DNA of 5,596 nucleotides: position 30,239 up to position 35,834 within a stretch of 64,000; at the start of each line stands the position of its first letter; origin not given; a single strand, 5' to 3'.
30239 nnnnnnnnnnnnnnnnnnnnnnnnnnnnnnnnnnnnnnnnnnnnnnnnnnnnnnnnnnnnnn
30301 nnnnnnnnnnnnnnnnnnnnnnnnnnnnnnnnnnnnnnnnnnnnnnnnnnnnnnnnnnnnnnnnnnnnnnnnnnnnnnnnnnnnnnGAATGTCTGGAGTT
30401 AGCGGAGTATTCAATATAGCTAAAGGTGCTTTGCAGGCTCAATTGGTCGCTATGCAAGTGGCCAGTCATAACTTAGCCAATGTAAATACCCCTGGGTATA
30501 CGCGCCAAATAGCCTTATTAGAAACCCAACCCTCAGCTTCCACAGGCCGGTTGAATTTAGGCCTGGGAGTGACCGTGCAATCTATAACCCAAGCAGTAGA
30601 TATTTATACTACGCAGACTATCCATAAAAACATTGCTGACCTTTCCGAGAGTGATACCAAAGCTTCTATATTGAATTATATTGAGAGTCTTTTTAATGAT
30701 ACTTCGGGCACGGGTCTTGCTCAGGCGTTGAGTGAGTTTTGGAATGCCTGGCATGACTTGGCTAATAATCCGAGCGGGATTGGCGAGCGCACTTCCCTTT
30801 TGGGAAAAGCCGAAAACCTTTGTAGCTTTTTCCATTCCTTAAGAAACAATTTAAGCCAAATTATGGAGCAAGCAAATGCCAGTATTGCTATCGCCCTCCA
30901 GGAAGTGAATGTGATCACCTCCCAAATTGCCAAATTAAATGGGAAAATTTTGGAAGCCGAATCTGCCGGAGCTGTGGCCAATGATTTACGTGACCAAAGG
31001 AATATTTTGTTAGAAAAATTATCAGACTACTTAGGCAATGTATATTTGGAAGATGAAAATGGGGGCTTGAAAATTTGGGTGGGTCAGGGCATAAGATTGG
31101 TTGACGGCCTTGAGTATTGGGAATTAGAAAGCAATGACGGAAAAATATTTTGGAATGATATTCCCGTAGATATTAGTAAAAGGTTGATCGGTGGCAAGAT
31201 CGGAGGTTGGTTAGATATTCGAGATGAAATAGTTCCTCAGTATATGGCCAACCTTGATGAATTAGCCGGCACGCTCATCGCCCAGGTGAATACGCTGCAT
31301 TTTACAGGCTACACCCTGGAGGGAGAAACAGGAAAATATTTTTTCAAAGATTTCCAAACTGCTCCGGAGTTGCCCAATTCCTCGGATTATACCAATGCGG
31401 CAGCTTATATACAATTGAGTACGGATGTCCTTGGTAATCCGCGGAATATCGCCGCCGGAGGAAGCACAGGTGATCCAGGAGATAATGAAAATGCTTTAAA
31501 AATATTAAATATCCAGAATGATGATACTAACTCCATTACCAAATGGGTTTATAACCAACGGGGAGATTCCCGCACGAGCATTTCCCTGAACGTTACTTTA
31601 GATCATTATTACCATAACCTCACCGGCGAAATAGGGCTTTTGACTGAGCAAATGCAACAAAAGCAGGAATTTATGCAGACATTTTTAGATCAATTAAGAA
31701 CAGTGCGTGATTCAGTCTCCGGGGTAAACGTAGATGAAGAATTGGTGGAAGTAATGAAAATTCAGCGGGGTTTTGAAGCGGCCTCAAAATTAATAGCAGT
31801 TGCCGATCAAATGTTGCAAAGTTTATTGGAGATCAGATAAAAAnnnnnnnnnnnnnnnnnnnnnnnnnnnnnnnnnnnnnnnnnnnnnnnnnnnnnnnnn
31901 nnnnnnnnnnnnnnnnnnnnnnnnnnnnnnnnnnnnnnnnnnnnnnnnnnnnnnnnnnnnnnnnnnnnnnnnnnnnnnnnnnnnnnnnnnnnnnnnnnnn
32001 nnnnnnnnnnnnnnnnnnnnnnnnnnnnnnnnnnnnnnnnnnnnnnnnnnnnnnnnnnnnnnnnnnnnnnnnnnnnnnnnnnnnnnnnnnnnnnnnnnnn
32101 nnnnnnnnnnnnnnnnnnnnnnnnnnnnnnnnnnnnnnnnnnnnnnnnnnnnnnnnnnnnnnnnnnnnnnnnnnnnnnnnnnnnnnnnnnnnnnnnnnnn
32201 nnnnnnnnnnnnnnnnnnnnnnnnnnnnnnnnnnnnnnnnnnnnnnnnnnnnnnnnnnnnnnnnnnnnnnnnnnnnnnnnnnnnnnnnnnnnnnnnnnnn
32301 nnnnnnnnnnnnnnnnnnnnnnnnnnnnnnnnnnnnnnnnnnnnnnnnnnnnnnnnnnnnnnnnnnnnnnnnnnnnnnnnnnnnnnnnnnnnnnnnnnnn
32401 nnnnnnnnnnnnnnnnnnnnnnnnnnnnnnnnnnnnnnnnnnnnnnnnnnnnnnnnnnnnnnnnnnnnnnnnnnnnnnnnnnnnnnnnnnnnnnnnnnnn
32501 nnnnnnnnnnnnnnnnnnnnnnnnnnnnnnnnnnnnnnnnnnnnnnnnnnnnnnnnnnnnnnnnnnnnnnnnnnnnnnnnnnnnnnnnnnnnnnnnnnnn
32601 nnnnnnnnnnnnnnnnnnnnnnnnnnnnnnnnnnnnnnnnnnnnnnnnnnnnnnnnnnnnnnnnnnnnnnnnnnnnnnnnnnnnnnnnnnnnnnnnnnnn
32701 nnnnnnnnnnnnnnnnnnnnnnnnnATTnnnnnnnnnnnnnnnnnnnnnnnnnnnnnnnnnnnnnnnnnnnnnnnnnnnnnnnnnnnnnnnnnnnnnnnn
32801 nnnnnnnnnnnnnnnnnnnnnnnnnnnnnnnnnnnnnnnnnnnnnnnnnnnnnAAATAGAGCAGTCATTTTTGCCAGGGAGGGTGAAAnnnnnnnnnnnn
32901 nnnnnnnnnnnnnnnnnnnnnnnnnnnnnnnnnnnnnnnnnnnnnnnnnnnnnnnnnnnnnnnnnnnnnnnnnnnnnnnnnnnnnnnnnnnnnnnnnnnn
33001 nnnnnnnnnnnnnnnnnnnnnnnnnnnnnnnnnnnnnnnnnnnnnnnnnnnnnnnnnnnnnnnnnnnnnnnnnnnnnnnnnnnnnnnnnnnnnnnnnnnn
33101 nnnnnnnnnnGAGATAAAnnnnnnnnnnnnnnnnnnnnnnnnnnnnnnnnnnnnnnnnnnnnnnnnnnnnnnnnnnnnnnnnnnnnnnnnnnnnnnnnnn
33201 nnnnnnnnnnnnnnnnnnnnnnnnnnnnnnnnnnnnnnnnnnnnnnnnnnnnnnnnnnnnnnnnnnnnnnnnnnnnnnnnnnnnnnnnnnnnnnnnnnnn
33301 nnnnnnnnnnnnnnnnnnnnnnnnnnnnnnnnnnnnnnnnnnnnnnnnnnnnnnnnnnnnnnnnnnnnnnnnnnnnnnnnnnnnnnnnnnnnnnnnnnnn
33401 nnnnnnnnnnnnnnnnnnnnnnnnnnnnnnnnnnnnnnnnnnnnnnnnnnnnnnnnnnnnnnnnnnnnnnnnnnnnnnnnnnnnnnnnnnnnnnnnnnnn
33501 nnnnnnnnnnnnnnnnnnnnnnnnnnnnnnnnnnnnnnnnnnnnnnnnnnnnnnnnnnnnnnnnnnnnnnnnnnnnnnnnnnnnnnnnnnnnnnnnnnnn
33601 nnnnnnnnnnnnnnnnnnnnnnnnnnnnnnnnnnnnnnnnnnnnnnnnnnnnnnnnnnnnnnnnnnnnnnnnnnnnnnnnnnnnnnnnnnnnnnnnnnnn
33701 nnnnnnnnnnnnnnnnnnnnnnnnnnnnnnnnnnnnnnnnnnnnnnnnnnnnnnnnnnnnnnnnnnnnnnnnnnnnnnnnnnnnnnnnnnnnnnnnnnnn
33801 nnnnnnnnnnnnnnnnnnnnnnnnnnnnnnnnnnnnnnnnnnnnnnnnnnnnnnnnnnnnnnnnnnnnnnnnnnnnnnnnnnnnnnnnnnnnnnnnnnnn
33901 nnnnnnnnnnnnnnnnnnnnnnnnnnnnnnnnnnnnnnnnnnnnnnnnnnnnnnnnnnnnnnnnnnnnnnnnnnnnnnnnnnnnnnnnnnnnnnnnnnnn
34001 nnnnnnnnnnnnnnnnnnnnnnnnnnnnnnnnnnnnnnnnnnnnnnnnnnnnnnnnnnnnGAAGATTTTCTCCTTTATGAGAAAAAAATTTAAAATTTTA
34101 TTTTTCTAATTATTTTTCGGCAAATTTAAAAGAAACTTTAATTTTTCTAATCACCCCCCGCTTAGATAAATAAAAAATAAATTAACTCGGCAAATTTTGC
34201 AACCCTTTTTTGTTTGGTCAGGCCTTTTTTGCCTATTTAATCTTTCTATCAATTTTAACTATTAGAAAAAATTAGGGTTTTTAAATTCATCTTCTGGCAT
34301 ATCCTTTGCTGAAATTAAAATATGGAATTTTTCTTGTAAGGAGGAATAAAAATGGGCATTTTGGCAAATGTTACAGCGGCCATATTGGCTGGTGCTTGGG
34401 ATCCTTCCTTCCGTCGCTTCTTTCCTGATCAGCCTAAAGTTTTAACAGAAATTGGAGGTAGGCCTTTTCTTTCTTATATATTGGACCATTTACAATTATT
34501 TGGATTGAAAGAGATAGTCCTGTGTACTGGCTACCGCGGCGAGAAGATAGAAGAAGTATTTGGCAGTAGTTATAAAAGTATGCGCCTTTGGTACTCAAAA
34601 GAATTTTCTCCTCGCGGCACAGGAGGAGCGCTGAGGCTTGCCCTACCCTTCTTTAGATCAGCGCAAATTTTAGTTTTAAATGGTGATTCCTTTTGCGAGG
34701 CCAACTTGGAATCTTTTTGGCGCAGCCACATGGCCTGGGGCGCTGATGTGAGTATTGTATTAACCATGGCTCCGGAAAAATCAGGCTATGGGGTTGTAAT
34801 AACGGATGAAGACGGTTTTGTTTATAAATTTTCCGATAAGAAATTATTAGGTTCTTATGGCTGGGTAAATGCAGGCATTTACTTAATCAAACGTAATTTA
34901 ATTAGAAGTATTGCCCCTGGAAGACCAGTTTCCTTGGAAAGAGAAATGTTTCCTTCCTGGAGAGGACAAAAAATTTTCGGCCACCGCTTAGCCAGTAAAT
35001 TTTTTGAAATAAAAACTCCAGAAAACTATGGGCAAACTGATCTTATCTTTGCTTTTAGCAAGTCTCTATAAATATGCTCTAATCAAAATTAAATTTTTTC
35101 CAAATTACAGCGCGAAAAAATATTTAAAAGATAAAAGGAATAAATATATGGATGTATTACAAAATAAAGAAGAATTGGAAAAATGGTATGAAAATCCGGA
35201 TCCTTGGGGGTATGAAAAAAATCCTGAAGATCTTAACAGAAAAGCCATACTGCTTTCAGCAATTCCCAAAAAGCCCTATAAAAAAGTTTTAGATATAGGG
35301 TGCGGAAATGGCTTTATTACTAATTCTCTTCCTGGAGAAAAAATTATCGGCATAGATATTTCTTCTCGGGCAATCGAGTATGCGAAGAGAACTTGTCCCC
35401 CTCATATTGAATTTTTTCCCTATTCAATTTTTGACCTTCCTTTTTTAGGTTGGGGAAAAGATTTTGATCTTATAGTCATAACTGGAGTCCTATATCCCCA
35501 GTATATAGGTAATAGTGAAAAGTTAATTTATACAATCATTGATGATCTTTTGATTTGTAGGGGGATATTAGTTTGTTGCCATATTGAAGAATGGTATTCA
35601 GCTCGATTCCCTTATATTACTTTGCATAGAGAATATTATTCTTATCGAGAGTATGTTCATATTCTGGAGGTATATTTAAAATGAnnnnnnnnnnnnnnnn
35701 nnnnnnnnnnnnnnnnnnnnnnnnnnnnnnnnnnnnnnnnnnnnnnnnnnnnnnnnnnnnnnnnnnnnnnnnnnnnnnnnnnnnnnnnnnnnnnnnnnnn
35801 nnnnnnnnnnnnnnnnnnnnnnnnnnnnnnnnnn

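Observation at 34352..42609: Flagellin-adjacent glycosylation island with a 1727-aa seven-module enzyme (CE4-GT2-TPR-GT2-GT4-GT2-TPR) under a sigma-54 promoter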

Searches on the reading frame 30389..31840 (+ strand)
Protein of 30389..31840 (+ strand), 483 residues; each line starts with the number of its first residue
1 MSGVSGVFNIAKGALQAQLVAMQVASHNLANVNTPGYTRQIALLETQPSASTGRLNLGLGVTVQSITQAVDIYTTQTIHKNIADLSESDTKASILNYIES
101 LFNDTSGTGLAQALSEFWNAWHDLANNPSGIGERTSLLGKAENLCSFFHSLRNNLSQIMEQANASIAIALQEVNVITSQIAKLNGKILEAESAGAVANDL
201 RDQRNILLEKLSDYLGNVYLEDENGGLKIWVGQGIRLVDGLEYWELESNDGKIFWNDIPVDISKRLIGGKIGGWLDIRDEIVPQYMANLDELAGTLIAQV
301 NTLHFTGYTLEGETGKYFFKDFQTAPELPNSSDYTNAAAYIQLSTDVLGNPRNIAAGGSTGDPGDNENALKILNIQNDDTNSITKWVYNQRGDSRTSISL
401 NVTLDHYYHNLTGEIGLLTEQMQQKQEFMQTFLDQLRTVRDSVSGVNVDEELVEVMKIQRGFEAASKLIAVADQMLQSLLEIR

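Call 4: search_protein_families(library=pfam, proteins=[window:30389-31840:+], max_evalue=0.01)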
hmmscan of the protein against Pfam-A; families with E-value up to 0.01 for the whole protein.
window:30389-31840:+ (483 aa): 3 families
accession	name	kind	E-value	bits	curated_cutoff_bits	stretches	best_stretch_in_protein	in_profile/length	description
PF22638.1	FlgK_D1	-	7.4e-58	196.3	28.6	1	96-319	2-233/233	Flagellar hook-associated protein FlgK helical domain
PF06429.18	Flg_bbr_C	-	1e-13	51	23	1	443-481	7-45/46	Flagellar basal body rod FlgEFG protein C-terminal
PF00460.25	Flg_bb_rod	-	6.1e-08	32.9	20.7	1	9-38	2-31/31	Flagella basal body rod protein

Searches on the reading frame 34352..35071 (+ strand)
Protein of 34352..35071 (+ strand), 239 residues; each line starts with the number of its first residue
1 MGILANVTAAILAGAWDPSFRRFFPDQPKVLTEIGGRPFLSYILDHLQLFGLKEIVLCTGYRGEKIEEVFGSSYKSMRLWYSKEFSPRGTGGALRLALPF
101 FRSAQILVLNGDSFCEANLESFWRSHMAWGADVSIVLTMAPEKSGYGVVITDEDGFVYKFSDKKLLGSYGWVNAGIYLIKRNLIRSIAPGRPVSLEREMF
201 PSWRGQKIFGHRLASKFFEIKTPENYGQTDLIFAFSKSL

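Call 3: search_protein_families(library=pfam, proteins=[window:34352-35071:+], max_evalue=0.01)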
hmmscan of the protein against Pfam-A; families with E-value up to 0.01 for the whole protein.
window:34352-35071:+ (239 aa): 2 families
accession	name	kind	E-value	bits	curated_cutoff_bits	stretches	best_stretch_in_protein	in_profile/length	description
PF00483.29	NTP_transferase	-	4.7e-17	62.8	21.2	1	27-187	20-188/245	Nucleotidyl transferase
PF12804.13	NTP_transf_3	-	2.2e-07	31.6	27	1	22-133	11-118/160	MobA-like NTP transferase domain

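Call 9: search_protein_families(library=ncbifam, proteins=[window:34352-35071:+], max_evalue=0.001)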
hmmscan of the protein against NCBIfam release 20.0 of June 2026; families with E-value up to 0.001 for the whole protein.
window:34352-35071:+ (239 aa): 24 families
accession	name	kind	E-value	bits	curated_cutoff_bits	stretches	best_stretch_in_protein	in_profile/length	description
NF052502.1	man1P_GTase_Rv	exception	1e-40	139.7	440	1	9-232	3-231/352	mannose-1-phosphate guanylyltransferase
NF049965.1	GlMnHpPGnyltfHddC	equivalog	1.3e-32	113.3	300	1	9-227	3-215/221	D-glycero-D-manno-heptose 1-phosphate guanosyltransferase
TIGR03992.1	Arch_glmU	subfamily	1e-21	77.3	292.1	1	26-187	20-176/393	bifunctional sugar-1-phosphate nucleotidylyltransferase/acetyltransferase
NF041313.1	UDPGP_AglF_Halo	equivalog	3.4e-19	69.2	400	1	9-185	3-180/234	UTP--glucose-1-phosphate uridylyltransferase AglF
NF045761.1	NAMPUrTaseMurU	equivalog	7.8e-19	68.4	250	1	11-228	5-222/226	N-acetylmuramate alpha-1-phosphate uridylyltransferase MurU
TIGR01173.1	glmU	equivalog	1.1e-17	64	366.85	1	22-185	13-178/452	bifunctional UDP-N-acetylglucosamine diphosphorylase/glucosamine-1-phosphate N-acetyltransferase GlmU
TIGR02623.1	G1P_cyt_trans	equivalog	1.9e-14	53.8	300.25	1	10-71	4-65/255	glucose-1-phosphate cytidylyltransferase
NF010935.0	PRK14355.1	equivalog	3e-14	52.5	718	1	7-185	4-184/459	bifunctional UDP-N-acetylglucosamine diphosphorylase/glucosamine-1-phosphate N-acetyltransferase GlmU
NF010939.0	PRK14359.1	equivalog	3.7e-13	48.9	592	1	23-189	16-180/430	bifunctional UDP-N-acetylglucosamine diphosphorylase/glucosamine-1-phosphate N-acetyltransferase GlmU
NF010940.0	PRK14360.1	equivalog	5.3e-13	48.3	602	1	22-184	14-181/452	bifunctional UDP-N-acetylglucosamine diphosphorylase/glucosamine-1-phosphate N-acetyltransferase GlmU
NF010934.1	PRK14354.1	equivalog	7.4e-13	47.8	450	1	22-164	12-153/447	bifunctional UDP-N-acetylglucosamine diphosphorylase/glucosamine-1-phosphate N-acetyltransferase GlmU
NF010936.0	PRK14356.1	equivalog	1e-12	47.7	666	1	21-187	17-187/456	bifunctional UDP-N-acetylglucosamine diphosphorylase/glucosamine-1-phosphate N-acetyltransferase GlmU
TIGR01208.1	rmlA_long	equivalog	1.2e-12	47.4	320.25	1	11-205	4-191/353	glucose-1-phosphate thymidylyltransferase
NF010932.0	PRK14352.1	equivalog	6.9e-12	44.8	611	1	21-164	18-164/488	bifunctional UDP-N-acetylglucosamine diphosphorylase/glucosamine-1-phosphate N-acetyltransferase GlmU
NF010938.0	PRK14358.1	equivalog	2.7e-10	39.4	500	1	27-165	25-163/481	bifunctional N-acetylglucosamine-1-phosphate uridyltransferase/glucosamine-1-phosphate acetyltransferase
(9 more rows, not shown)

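Call 63: search_solved_structures(query=window:34352-35068:+, max_evalue=1e-8)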
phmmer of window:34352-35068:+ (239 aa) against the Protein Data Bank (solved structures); distinct sequences matched with E-value up to 1e-8: 10.
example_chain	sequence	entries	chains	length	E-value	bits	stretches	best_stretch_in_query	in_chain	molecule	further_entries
6jq8_A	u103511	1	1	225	5.1e-22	81.7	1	10-227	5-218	Putative 6-deoxy-D-mannoheptose pathway protein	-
7x8j_A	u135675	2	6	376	7.6e-22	81.2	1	8-226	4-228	Mannose-1-phosphate guanylyltransferase 1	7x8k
8yre_D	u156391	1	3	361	9.9e-22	80.8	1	9-226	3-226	Mannose-1-phosphate guanylyltransferase 1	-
5xhw_A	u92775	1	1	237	1.6e-21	80.1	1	10-227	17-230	Putative 6-deoxy-D-mannoheptose pathway protein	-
7d72_K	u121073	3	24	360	1.8e-20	76.7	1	9-226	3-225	Mannose-1-phosphate guanyltransferase beta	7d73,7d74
7whr_B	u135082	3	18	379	9.1e-20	74.4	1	8-226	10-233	Nucleotidyl transferase family protein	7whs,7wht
1tzf_A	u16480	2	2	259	6.1e-11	45.5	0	9-75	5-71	Glucose-1-phosphate cytidylyltransferase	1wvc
4y7t_A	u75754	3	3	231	1.6e-10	44.1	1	9-117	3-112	Nucleotidyl transferase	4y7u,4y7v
8x7s_B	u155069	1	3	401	2.8e-09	40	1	8-221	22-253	UTP--glucose-1-phosphate uridylyltransferase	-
8hhd_A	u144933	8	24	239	3.8e-09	39.6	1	8-157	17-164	Nucleotidyl transferase | N-acetylmuramate alpha-1-phosphate uridylyltransferase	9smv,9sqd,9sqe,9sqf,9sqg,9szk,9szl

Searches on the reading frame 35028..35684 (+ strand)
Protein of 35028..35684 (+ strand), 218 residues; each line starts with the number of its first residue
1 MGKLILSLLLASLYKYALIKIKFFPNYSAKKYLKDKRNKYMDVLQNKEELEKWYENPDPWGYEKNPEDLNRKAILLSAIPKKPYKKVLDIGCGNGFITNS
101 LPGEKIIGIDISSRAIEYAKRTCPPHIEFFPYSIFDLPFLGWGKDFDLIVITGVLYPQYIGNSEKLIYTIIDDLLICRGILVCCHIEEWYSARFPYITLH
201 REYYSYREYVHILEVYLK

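Call 3: search_protein_families(library=pfam, proteins=[window:35028-35684:+], max_evalue=0.01)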
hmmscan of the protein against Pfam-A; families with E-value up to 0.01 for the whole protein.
window:35028-35684:+ (218 aa): 7 families
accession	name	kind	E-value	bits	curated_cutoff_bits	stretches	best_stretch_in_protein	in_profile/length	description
PF13847.12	Methyltransf_31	-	7.6e-13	48.8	27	1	84-187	4-113/145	Methyltransferase domain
PF13649.12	Methyltransf_25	-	1.8e-10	41.8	27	1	87-154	1-73/97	Methyltransferase domain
PF08241.18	Methyltransf_11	-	7e-09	36.7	21.2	1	88-155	1-70/95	Methyltransferase domain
PF08242.18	Methyltransf_12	-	2.4e-07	31.9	30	1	88-155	1-75/98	Methyltransferase domain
PF05175.20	MTS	-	9e-07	29.1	23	1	73-123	21-75/170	Methyltransferase small domain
PF05401.17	NodS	-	2e-06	28.2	24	1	46-167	5-126/201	Nodulation protein S (NodS)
PF13489.12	Methyltransf_23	-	5e-05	23.5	27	1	76-156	16-92/164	Methyltransferase domain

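Call 9: search_protein_families(library=ncbifam, proteins=[window:35028-35684:+], max_evalue=0.001)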
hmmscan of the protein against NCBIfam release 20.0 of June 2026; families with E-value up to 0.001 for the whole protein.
window:35028-35684:+ (218 aa): 18 families
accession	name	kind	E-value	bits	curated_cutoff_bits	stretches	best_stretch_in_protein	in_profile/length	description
NF041650.1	nod_mtase_NodS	equivalog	5.8e-09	35.9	300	1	50-175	4-131/190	nodulation methyltransferase NodS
NF002463.0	PRK01683.1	equivalog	1.1e-06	28.4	297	1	66-172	13-118/258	trans-aconitate 2-methyltransferase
NF008300.0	PRK11088.1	equivalog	1.4e-06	28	303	1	80-141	82-149/272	23S rRNA (guanine(745)-N(1))-methyltransferase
TIGR04290.1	meth_Rta_06860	hypoth_equivalog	1.5e-06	27.8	300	1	48-156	7-126/226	TIGR04290 family methyltransferase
TIGR01983.1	UbiG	equivalog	2.8e-06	26.8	102.95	1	75-123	49-91/228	bifunctional 2-polyprenyl-6-hydroxyphenol methylase/3-demethylubiquinol 3-O-methyltransferase UbiG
TIGR02072.1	BioC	equivalog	4e-06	26.8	184.95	1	75-150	23-102/244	malonyl-ACP O-methyltransferase BioC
NF045667.1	MTase_DVU1556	equivalog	6.4e-06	25.8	155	1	73-139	14-80/213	DVU_1556 family methyltransferase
NF011529.0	PRK14968.1-3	equivalog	7.5e-06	25.5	162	1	74-121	25-74/198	putative methyltransferase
TIGR03534.1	RF_mod_PrmC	equivalog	8e-06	25.5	199.1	1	76-121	81-130/253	peptide chain release factor N(5)-glutamine methyltransferase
NF043040.1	corrin_prot_MT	hypoth_equivalog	8.5e-06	25.3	180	1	82-152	40-117/216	corrinoid protein-associated methyltransferase CpaM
TIGR02021.1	BchM-ChlM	equivalog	1.9e-05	24.2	158.9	1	75-127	44-100/218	magnesium protoporphyrin IX methyltransferase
TIGR04345.1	ovoA_Cterm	equivalog_domain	3e-05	23.7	170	1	73-120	31-80/242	putative 4-mercaptohistidine N1-methyltransferase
TIGR04074.1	bacter_Hen1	equivalog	5.1e-05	21.9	340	1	31-121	223-324/462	3' terminal RNA ribose 2'-O-methyltransferase Hen1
NF040539.1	AST_met_ArsM_2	exception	0.00012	22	240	0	81-182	54-162/262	putative arsinothricin biosynthesis methyltransferase ArsM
NF010703.0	PRK14103.1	equivalog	0.00014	21.4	320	1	75-170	21-112/256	trans-aconitate 2-methyltransferase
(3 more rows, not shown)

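Call 62: search_solved_structures(query=window:35028-35681:+, max_evalue=0.001)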
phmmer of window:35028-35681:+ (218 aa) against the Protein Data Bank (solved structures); distinct sequences matched with E-value up to 0.001: 10.
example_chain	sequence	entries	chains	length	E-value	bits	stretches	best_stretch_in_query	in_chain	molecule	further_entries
3e8s_A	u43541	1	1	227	1.1e-07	34.6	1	45-195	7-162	Putative SAM Dependent Methyltransferase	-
3ofj_A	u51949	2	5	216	1.6e-06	30.8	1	47-163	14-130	Nodulation protein S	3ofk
4isc_A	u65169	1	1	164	2.3e-05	27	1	70-185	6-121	Methyltransferase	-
3l8d_A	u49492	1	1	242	3.5e-05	26.4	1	52-148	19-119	Methyltransferase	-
6mro_A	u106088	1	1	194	4.1e-05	26.2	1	54-169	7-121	methyl transferase from Methanosarcina acetivorans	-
9rfr_A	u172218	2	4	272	7.6e-05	25.3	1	85-151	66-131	Ubiquinone biosynthesis O-methyltransferase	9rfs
8rdl_A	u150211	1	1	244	0.00017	24.1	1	80-167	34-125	ToxA protein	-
8gdu_A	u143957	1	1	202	0.00018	24.1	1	54-169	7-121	Methyltransferase domain-containing protein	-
5wp5_A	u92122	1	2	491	0.0005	22.6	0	53-120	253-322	Phosphomethylethanolamine N-methyltransferase 2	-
3cc8_A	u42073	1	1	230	0.00057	22.4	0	80-155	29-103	Putative methyltransferase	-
